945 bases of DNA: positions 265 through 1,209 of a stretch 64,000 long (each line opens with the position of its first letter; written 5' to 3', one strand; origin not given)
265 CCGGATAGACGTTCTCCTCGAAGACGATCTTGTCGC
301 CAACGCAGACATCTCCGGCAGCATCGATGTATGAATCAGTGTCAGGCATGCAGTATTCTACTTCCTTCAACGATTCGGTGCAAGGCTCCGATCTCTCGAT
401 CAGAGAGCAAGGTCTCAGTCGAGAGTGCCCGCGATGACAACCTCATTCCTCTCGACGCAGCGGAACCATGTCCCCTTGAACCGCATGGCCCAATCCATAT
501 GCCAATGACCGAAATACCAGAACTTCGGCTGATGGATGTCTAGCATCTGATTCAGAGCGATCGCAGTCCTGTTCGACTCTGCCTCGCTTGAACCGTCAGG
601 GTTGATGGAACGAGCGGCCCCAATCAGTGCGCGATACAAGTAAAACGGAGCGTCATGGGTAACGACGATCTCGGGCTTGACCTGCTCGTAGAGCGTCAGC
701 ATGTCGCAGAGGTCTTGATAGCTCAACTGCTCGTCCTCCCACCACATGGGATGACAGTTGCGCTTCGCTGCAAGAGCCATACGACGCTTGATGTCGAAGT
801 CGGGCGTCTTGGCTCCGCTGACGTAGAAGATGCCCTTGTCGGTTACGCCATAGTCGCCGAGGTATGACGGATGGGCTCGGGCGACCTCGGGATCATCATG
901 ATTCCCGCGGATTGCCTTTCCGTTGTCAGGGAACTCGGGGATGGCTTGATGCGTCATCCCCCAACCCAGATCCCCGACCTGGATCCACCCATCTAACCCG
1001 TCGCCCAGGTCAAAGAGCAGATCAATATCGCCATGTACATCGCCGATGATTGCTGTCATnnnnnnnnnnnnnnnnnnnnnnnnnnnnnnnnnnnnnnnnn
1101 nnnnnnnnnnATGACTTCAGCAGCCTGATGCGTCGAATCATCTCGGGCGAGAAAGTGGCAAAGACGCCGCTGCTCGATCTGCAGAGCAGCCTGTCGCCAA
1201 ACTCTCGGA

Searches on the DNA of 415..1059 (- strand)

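Call 85: search_rna_families(source=L110, threshold=gathering)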
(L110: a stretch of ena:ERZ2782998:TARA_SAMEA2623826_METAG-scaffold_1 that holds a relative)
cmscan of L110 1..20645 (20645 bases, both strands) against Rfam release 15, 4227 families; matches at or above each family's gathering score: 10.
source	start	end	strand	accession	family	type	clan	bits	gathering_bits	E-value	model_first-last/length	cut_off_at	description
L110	13819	13891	+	RF00005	tRNA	Gene; tRNA;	CL00001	70.6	29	6.8e-14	1-71/71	no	tRNA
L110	13434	13507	+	RF00005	tRNA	Gene; tRNA;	CL00001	70.1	29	9.3e-14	1-71/71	no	tRNA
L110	13663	13735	+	RF00005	tRNA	Gene; tRNA;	CL00001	68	29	3.6e-13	1-71/71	no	tRNA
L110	13567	13638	+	RF00005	tRNA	Gene; tRNA;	CL00001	62.7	29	1e-11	1-71/71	no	tRNA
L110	12046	12128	+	RF00005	tRNA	Gene; tRNA;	CL00001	57.9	29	2.2e-10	1-71/71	no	tRNA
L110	11956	12030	+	RF00005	tRNA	Gene; tRNA;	CL00001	56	29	7.2e-10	1-71/71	no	tRNA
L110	11864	11946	+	RF00005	tRNA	Gene; tRNA;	CL00001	54.3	29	2.1e-09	1-71/71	no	tRNA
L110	11614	11695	+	RF00005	tRNA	Gene; tRNA;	CL00001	53.1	29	4.4e-09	1-71/71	no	tRNA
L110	11401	11482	+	RF00005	tRNA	Gene; tRNA;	CL00001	49.1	29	5.5e-08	1-71/71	no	tRNA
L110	11493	11601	+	RF00005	tRNA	Gene; tRNA;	CL00001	35.9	29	0.00025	1-71/71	no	tRNA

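Call 87: search_dna_similar(query=L110:13819-13892:+, collection=ecoli_genomes, mode=distant, max_rows=6, max_evalue=10)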
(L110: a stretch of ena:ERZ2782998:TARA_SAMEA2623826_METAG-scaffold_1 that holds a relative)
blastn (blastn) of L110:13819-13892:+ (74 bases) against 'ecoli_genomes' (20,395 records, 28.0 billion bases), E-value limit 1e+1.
Records with a match: 5543; places in all: 43409; records where one place covers at least 80% of the query: 5539.
Genomes with a match: 5426 of 5426; with a place that covers at least 80% of the query: 5426. Places per genome that has any: lowest 3, median 8, highest 14. On chromosomes: 43283 places; on plasmids: 126.
Best place of each record, by identity: 80-90% 5173; 60-80% 370.
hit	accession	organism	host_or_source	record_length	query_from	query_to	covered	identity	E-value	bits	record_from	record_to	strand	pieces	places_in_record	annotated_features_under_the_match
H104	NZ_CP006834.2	Escherichia coli APEC O2-211 strain APEC O2-211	Gallus gallus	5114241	4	74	96%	84.5%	2e-12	80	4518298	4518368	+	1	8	tRNA-Ile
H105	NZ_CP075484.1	Escherichia coli strain NT1N25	pig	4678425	4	74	96%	84.5%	2e-12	80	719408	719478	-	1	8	tRNA-Ile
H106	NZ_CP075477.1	Escherichia coli strain NT1W25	pig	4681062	4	74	96%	84.5%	2e-12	80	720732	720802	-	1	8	tRNA-Ile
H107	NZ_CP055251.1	Escherichia coli strain AH01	chicken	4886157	4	74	96%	84.5%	2e-12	80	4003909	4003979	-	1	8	tRNA-Ile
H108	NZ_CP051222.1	Escherichia coli strain SCZE5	swine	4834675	4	74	96%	84.5%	2e-12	80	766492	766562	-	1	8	tRNA-Ile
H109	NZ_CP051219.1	Escherichia coli strain SFE8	swine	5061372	4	74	96%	84.5%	2e-12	80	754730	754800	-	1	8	tRNA-Ile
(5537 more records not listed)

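Call 88: get_annotated_region(hit=H104, flank=100)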
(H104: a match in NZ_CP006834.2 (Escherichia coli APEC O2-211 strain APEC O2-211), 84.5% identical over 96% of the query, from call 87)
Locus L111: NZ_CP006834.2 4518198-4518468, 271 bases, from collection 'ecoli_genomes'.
description: Escherichia coli APEC O2-211 chromosome, complete genome
organism: Escherichia coli APEC O2-211 strain APEC O2-211 (NCBI taxid 1954351)
replicon: chromosome; assembly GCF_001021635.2
host: Gallus gallus; source: air sac; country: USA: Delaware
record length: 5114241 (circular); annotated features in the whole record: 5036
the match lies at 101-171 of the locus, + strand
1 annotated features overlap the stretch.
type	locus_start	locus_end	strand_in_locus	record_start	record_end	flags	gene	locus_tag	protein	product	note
tRNA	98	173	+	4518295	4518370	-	-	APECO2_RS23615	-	tRNA-Ile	-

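Call 92: search_rna_families(source=L110, start=11470, end=11620, threshold=evalue, max_evalue=1, show_alignments=3)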
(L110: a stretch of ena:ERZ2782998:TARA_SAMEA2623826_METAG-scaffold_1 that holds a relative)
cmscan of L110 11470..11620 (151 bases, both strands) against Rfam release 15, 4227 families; matches with E-value up to 1: 1.
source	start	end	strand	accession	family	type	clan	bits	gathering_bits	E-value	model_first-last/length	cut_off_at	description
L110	11493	11601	+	RF00005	tRNA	Gene; tRNA;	CL00001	35.9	29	1.8e-06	1-71/71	no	tRNA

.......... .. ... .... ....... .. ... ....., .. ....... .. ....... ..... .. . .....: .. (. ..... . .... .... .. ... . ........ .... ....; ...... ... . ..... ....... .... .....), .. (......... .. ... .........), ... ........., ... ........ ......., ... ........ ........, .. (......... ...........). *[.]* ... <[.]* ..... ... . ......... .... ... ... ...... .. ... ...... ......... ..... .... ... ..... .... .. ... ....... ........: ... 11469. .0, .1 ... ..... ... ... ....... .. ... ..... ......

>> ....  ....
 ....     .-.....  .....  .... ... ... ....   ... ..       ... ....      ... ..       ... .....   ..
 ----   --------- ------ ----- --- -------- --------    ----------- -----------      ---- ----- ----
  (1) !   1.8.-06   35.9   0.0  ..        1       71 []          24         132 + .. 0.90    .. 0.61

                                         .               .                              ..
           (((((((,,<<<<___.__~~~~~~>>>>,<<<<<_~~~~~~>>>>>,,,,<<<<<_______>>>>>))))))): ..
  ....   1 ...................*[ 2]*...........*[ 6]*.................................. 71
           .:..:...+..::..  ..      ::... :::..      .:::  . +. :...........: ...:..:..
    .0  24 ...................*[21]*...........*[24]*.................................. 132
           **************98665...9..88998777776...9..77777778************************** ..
